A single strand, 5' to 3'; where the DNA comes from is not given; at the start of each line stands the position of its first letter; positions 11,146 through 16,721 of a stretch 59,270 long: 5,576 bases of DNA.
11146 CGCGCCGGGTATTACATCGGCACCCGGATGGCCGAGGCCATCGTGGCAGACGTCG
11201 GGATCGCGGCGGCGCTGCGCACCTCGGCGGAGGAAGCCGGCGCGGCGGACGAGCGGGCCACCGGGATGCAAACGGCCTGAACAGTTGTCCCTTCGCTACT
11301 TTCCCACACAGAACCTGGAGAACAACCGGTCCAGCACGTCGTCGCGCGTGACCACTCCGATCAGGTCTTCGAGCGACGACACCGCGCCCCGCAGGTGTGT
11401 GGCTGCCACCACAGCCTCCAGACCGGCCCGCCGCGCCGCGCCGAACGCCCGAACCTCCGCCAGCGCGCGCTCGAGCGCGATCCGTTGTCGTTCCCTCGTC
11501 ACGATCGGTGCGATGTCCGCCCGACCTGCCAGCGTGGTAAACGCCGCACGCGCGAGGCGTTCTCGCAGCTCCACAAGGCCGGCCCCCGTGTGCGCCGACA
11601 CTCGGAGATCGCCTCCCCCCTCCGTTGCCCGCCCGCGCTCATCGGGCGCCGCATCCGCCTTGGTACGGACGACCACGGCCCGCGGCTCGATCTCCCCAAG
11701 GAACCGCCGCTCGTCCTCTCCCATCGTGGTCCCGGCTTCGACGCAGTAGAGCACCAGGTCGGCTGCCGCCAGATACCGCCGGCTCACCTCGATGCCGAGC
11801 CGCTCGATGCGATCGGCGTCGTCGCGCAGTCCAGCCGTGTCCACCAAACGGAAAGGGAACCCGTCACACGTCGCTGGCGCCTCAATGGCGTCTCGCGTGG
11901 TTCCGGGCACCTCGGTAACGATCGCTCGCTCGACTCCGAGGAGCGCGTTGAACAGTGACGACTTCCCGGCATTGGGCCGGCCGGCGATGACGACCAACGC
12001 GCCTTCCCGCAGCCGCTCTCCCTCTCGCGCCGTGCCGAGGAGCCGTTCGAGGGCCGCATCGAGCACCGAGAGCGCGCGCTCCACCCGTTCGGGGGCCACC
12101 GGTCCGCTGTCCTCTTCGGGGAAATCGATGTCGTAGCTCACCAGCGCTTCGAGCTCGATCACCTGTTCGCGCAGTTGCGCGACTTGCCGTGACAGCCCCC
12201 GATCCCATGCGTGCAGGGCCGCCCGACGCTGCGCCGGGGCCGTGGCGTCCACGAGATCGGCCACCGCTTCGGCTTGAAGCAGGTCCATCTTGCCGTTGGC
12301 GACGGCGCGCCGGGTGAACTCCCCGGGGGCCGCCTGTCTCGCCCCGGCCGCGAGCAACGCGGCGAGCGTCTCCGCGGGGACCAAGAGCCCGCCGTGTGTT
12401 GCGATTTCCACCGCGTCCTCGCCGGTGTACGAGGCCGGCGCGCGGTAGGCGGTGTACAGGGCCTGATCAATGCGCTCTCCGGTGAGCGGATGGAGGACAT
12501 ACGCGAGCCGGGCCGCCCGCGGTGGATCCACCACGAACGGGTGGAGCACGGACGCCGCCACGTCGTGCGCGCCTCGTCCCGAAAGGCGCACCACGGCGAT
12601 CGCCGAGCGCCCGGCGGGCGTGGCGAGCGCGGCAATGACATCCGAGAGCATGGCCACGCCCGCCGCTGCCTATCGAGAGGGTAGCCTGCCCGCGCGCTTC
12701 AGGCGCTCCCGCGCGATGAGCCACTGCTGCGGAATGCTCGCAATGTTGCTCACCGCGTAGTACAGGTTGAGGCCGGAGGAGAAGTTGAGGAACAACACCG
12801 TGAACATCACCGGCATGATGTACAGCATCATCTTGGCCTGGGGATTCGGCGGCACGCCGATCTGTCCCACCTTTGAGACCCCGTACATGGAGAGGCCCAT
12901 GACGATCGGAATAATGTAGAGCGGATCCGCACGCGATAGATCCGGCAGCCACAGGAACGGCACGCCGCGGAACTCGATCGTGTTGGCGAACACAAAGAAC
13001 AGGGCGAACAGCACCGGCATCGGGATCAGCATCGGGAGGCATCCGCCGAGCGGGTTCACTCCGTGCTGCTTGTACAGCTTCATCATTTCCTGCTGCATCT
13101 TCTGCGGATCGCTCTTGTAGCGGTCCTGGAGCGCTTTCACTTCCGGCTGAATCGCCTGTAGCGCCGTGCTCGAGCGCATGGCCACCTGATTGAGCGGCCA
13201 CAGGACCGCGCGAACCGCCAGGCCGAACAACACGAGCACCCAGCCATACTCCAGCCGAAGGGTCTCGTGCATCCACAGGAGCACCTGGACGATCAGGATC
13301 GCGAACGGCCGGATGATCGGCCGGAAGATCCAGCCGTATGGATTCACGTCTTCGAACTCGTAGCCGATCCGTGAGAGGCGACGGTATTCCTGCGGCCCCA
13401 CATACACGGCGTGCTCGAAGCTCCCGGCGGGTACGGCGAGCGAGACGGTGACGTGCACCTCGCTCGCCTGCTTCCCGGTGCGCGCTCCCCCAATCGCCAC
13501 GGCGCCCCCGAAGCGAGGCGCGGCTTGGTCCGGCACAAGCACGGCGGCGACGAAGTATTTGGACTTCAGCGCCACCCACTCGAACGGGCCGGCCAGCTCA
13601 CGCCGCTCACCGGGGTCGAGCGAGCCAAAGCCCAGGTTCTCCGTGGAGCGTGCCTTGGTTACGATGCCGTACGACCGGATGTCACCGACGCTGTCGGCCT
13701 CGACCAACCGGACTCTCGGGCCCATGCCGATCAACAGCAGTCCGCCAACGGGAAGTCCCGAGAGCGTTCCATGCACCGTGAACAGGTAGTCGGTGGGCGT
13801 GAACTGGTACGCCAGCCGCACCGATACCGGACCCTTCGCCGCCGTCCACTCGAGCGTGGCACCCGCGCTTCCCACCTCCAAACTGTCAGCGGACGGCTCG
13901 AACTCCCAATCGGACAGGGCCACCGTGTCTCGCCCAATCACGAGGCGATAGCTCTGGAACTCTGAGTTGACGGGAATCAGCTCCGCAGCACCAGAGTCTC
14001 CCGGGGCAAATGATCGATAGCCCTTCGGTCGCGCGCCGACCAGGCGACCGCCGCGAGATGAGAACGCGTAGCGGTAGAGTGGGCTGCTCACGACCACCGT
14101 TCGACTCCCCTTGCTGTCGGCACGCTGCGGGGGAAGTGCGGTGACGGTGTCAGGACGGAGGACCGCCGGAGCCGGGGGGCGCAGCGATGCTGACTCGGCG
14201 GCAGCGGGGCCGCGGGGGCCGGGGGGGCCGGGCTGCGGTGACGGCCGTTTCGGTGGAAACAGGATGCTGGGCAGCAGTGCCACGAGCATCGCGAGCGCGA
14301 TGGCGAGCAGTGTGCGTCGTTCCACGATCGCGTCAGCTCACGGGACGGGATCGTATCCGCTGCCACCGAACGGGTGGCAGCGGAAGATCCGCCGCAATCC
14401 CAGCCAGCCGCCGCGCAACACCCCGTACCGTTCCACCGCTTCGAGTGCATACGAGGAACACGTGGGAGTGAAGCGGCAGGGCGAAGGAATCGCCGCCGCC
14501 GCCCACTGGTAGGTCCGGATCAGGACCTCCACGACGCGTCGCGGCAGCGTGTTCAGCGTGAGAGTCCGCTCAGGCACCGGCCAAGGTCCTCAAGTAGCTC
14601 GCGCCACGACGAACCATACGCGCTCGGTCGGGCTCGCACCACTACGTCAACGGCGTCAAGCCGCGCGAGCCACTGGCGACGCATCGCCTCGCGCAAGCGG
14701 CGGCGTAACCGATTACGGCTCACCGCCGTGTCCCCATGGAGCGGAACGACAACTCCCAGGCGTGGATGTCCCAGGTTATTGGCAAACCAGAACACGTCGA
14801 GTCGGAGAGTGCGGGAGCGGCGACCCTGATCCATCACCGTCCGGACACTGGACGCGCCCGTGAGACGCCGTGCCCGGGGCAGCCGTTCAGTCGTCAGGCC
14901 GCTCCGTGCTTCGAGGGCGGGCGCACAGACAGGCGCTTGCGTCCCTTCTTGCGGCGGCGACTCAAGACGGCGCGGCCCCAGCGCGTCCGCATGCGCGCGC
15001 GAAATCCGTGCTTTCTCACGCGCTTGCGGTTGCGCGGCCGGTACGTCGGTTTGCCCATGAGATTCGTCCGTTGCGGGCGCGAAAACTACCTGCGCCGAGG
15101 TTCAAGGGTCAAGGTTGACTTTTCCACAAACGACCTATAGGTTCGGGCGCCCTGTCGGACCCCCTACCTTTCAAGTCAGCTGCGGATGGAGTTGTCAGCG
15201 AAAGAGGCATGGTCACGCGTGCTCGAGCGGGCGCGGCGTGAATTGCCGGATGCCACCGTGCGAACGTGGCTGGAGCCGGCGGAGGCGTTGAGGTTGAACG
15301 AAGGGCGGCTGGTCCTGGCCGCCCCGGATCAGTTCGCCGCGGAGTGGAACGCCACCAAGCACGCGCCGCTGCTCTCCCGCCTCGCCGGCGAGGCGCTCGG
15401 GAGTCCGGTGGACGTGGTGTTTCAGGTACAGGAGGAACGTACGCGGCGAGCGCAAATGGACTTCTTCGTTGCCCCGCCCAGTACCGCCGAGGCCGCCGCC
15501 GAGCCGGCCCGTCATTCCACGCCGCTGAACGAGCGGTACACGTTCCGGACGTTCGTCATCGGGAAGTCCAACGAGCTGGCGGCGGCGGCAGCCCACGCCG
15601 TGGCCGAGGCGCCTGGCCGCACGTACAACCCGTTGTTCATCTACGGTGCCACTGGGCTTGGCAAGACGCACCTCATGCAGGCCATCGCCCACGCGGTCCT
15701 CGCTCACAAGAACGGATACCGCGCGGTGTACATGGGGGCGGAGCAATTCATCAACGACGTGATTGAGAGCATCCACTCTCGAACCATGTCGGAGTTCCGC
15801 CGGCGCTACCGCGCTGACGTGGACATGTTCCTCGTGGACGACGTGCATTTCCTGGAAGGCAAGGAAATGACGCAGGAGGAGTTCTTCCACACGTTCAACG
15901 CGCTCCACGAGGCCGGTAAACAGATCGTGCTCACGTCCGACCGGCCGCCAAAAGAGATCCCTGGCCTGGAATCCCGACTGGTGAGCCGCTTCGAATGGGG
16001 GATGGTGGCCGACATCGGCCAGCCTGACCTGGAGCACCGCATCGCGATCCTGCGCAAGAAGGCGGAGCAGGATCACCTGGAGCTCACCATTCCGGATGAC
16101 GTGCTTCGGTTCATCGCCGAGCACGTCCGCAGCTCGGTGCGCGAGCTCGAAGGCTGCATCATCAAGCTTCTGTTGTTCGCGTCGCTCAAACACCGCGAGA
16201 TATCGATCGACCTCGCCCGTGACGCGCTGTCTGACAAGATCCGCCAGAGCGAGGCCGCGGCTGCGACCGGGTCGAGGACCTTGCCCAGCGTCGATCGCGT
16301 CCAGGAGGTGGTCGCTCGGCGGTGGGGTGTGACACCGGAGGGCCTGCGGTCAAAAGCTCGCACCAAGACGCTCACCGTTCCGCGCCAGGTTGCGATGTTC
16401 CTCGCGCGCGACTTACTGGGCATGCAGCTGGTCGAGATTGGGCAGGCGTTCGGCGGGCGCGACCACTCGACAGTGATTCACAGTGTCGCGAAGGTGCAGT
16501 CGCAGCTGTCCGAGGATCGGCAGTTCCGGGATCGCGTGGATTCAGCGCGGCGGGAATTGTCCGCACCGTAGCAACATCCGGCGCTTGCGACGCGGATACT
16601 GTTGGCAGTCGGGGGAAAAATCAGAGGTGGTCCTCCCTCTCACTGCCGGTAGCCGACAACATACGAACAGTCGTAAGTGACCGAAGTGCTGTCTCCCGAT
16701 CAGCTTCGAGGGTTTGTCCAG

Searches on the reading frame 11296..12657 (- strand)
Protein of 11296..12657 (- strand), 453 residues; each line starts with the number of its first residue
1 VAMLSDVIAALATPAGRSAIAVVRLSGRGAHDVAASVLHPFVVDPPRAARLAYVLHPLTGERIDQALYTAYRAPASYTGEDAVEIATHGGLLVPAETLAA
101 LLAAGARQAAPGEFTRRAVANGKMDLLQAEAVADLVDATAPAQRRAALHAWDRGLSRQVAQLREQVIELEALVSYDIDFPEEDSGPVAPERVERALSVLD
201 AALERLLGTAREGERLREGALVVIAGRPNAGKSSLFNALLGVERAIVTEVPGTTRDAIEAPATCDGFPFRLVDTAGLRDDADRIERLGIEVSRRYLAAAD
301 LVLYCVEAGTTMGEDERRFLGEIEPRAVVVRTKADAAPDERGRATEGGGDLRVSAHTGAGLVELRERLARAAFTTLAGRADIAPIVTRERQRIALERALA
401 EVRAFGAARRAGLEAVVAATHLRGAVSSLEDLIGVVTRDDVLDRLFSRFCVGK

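Call 43: search_protein_families(library=pfam, proteins=[window:11296-12657:-], max_evalue=0.0001)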
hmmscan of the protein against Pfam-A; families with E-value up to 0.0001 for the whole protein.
window:11296-12657:- (453 aa): 5 families
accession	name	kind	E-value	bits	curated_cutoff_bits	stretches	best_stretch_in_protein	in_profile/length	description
PF12631.12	MnmE_helical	-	1.2e-42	146.8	40.1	1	126-450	1-211/211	MnmE helical domain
PF10396.14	TrmE_N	-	1.5e-34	119.1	29.8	1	8-123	2-117/117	GTP-binding protein TrmE N-terminus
PF01926.29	MMR_HSR1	-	5.4e-22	78.5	21.9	1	222-318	2-95/113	50S ribosome-binding GTPase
PF02421.24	FeoB_N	-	6.2e-07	29.5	27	1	222-277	3-57/156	Ferrous iron transport protein B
PF00350.29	Dynamin_N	-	1.1e-06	29.2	27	0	222-254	1-33/168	Dynamin family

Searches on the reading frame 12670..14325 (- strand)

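Call 43: search_protein_families(library=pfam, proteins=[window:12670-14325:-], max_evalue=0.0001)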
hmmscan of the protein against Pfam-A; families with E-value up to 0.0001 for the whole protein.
window:12670-14325:- (551 aa): 2 families
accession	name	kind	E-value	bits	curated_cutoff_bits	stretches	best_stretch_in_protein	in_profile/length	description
PF02096.25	60KD_IMP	-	6.3e-57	192.5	35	1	360-538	1-162/163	60Kd inner membrane protein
PF14849.12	YidC_periplas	-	2.6e-18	67.4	24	1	77-342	2-281/283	YidC periplasmic domain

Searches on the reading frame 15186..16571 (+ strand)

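Call 43: search_protein_families(library=pfam, proteins=[window:15186-16571:+], max_evalue=0.0001)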
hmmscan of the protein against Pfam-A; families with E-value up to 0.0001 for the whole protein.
window:15186-16571:+ (461 aa): 7 families
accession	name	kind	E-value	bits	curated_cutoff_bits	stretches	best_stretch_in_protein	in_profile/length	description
PF00308.24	Bac_DnaA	-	4e-69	232.4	23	1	114-275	1-161/162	Bacterial DnaA ATPAse domain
PF08299.17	Bac_DnaA_C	-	4.9e-26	91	31.5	1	369-437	1-69/69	Bacterial dnaA protein helix-turn-helix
PF11638.13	DnaA_N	-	5.2e-10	39.3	24.6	1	7-66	2-62/65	DnaA N-terminal domain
PF01695.23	IstB_IS21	-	3.7e-08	33.6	24.1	1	150-254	95-195/238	IstB-like ATP binding protein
PF01637.24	ATPase_2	-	5.9e-06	26.7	33.2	1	145-262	18-126/225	ATPase domain predominantly from Archaea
PF13191.12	AAA_16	-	4.3e-05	24.5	32.6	1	125-188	3-63/167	AAA ATPase domain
PF22688.2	Hda_lid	-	6.5e-05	23.3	27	0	283-345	2-62/65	Hda, lid domain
